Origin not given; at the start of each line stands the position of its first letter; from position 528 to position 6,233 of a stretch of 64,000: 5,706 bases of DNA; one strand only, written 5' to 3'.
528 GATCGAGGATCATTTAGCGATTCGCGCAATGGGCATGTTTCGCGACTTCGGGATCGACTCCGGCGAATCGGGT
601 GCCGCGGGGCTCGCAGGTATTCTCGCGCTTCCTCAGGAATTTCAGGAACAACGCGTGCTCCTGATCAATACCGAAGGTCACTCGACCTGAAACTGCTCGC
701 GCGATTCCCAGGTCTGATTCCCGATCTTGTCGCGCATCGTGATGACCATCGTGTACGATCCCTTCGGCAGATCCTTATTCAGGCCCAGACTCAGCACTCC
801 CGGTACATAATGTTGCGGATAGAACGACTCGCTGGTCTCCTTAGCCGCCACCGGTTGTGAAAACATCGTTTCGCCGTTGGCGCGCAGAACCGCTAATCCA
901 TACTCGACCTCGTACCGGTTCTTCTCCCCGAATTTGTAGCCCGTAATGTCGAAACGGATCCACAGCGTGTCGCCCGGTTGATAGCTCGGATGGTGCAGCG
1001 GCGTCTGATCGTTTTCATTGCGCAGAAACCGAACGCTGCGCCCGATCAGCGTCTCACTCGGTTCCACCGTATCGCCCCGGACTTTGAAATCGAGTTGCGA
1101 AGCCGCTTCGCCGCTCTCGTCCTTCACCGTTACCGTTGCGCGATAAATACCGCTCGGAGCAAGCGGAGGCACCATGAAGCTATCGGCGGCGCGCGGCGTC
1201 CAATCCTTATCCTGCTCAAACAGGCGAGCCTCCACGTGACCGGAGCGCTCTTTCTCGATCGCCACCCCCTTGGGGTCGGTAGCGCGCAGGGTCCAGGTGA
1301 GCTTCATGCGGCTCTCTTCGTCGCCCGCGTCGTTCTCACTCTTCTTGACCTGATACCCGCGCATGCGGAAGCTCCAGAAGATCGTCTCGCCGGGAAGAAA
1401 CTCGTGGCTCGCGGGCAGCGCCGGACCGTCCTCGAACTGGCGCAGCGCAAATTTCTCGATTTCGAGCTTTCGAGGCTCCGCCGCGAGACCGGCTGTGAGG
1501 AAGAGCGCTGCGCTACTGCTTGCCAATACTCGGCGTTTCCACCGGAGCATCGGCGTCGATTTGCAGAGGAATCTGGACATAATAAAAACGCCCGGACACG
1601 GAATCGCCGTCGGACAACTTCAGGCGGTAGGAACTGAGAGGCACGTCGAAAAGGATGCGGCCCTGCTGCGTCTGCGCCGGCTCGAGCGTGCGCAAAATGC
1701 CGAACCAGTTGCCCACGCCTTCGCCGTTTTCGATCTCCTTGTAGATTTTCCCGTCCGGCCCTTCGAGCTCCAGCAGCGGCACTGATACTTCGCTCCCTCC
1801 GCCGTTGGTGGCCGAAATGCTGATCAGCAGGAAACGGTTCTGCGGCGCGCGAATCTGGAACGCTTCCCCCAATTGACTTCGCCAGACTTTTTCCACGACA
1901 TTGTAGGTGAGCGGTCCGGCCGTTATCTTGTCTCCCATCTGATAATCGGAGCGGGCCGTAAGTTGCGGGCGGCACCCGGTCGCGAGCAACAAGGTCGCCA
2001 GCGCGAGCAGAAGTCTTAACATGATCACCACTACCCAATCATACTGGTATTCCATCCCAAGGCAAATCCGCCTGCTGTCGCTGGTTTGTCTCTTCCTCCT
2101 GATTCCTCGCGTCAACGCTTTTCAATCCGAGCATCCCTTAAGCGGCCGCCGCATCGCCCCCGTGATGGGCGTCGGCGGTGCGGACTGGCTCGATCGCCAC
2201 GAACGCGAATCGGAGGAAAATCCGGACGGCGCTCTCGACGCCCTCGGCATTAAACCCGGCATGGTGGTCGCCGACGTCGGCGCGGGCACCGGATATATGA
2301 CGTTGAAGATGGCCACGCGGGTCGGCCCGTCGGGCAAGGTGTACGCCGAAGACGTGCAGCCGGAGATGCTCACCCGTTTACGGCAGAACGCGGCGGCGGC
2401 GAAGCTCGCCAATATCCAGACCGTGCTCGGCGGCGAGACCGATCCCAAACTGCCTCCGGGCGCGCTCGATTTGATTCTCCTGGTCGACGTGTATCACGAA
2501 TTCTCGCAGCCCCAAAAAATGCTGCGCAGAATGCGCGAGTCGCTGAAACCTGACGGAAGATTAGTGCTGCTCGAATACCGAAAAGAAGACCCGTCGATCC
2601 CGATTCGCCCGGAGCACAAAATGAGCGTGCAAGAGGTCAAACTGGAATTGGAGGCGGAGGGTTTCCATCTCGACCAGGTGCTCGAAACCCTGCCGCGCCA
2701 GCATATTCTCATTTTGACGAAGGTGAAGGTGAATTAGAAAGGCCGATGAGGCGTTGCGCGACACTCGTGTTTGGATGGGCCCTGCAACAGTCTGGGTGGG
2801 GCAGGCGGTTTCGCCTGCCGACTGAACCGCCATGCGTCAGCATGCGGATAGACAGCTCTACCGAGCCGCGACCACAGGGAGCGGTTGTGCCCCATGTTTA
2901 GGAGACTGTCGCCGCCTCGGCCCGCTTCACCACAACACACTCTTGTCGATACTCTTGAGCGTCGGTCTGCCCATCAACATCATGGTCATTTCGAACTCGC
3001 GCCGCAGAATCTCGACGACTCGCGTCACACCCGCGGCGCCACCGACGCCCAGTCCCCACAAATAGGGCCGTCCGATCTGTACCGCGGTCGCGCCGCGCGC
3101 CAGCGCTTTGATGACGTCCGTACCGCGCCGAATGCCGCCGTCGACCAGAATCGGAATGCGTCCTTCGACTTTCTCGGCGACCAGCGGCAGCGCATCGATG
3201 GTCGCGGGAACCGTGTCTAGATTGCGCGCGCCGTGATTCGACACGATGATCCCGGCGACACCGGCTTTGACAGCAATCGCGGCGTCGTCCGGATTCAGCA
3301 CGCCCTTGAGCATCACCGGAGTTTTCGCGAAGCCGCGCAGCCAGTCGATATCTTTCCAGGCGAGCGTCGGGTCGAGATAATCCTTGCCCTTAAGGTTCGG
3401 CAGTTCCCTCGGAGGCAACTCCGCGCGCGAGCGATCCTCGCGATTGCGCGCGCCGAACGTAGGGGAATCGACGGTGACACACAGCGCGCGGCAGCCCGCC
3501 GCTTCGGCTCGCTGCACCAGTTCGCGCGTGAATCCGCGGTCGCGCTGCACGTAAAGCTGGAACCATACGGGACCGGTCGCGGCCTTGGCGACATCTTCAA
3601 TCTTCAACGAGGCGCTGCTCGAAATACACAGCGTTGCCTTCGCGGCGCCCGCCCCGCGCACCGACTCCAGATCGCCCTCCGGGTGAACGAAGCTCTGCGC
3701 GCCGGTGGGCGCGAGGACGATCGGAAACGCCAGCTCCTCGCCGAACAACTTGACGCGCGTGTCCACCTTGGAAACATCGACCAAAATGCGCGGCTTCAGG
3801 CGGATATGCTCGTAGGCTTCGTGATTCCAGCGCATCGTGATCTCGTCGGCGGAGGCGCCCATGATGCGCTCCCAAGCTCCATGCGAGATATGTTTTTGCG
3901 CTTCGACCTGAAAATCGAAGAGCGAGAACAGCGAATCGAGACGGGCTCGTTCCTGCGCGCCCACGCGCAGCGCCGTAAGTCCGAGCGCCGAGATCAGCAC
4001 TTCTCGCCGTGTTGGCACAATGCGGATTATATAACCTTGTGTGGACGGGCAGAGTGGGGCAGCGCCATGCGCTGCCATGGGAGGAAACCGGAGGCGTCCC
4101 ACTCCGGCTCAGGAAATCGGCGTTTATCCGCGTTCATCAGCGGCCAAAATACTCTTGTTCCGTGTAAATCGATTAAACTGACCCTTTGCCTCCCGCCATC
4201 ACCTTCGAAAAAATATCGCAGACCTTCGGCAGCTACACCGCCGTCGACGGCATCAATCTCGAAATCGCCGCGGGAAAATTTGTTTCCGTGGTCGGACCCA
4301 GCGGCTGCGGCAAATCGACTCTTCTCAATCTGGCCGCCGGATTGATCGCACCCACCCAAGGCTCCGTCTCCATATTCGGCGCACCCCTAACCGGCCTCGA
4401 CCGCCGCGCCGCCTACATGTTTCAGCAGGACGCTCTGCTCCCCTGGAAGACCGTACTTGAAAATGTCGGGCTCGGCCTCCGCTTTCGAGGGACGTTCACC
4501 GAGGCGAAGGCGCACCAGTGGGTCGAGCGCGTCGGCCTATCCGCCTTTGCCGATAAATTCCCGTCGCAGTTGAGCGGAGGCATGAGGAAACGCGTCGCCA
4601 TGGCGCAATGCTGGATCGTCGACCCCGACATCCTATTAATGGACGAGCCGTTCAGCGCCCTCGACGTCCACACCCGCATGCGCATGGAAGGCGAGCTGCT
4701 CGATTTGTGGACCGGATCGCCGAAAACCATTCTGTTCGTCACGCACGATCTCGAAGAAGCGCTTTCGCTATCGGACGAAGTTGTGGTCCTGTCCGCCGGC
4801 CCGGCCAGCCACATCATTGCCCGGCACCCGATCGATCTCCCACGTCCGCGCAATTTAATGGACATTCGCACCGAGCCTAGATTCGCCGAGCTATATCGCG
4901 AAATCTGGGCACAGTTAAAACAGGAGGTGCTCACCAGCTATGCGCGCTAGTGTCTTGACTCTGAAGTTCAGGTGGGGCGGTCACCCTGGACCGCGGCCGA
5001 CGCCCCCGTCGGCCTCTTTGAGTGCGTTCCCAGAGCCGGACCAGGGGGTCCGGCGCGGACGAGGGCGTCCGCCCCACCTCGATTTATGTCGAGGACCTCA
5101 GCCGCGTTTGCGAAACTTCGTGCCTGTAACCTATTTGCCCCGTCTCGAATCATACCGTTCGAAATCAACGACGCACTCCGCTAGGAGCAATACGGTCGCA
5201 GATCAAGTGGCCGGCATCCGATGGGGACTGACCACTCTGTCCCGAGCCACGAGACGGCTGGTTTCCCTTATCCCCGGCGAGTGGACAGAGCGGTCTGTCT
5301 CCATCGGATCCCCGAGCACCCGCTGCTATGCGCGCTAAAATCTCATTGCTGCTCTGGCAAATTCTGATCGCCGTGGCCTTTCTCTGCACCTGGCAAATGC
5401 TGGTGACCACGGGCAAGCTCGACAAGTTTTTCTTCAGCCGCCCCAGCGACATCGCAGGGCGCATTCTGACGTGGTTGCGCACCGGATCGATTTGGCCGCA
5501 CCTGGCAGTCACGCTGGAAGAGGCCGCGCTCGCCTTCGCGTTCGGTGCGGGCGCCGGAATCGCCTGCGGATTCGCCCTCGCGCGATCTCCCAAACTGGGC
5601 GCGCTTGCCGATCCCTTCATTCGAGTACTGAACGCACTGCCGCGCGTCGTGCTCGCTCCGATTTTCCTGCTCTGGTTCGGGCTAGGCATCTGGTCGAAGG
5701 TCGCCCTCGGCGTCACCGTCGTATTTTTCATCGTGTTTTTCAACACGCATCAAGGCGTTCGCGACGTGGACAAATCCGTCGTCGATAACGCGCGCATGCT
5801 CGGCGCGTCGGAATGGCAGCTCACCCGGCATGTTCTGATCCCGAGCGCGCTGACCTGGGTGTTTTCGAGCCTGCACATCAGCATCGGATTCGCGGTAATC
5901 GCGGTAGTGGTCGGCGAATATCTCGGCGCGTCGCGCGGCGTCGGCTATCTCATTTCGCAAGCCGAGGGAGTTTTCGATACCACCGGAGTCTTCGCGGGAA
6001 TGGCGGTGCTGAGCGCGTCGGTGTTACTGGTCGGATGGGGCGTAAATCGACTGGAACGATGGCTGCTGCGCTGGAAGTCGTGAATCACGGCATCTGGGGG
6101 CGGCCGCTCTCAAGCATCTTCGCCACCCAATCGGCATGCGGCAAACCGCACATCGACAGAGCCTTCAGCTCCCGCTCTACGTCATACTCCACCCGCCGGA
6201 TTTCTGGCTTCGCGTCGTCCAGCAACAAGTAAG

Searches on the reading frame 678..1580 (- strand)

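Call 68: search_protein_families(library=pfam, proteins=[window:678-1580:-], max_evalue=0.00001)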
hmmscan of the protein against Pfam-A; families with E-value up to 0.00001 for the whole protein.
window:678-1580:- (300 aa): 1 family
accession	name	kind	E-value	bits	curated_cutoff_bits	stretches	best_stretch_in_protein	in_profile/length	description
PF19077.6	Big_13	-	4e-06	27.7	27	0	261-299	62-100/102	Bacterial Ig-like domain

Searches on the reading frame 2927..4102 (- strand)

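Call 68: search_protein_families(library=pfam, proteins=[window:2927-4102:-], max_evalue=0.00001)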
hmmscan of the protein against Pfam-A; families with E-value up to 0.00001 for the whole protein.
window:2927-4102:- (391 aa): 1 family
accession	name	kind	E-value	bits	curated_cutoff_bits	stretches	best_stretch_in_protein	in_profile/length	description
PF01070.24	FMN_dh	-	2.3e-122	408.9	24.9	1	68-391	1-349/350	FMN-dependent dehydrogenase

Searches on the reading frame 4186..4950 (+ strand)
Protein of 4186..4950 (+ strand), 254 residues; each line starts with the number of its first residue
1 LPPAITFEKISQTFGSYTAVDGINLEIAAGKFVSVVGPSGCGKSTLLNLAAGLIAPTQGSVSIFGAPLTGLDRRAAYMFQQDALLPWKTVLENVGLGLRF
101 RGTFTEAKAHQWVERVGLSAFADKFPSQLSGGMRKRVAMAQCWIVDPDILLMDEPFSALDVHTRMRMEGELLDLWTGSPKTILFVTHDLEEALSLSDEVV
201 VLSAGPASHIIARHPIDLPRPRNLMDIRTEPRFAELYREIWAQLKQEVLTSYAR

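Call 68: search_protein_families(library=pfam, proteins=[window:4186-4950:+], max_evalue=0.00001)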
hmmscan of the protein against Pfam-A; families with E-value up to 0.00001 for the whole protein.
window:4186-4950:+ (254 aa): 1 family
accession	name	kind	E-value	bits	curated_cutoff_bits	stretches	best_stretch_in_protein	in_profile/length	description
PF00005.33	ABC_tran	-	1.7e-32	113.3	25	1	21-156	2-136/137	ABC transporter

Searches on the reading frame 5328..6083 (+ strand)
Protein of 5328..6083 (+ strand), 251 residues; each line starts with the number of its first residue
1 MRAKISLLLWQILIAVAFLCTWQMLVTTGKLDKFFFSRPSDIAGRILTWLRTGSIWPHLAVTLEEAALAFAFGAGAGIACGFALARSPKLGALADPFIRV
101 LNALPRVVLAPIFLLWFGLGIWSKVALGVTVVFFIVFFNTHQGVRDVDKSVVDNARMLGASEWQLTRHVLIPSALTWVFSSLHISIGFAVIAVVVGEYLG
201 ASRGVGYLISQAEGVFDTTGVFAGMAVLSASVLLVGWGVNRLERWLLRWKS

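Call 68: search_protein_families(library=pfam, proteins=[window:5328-6083:+], max_evalue=0.00001)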
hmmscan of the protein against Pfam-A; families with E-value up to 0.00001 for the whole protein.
window:5328-6083:+ (251 aa): 1 family
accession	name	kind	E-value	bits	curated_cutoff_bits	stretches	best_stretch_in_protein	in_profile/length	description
PF00528.27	BPD_transp_1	-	6.5e-31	107.9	26.4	1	77-246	1-182/184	Binding-protein-dependent transport system inner membrane component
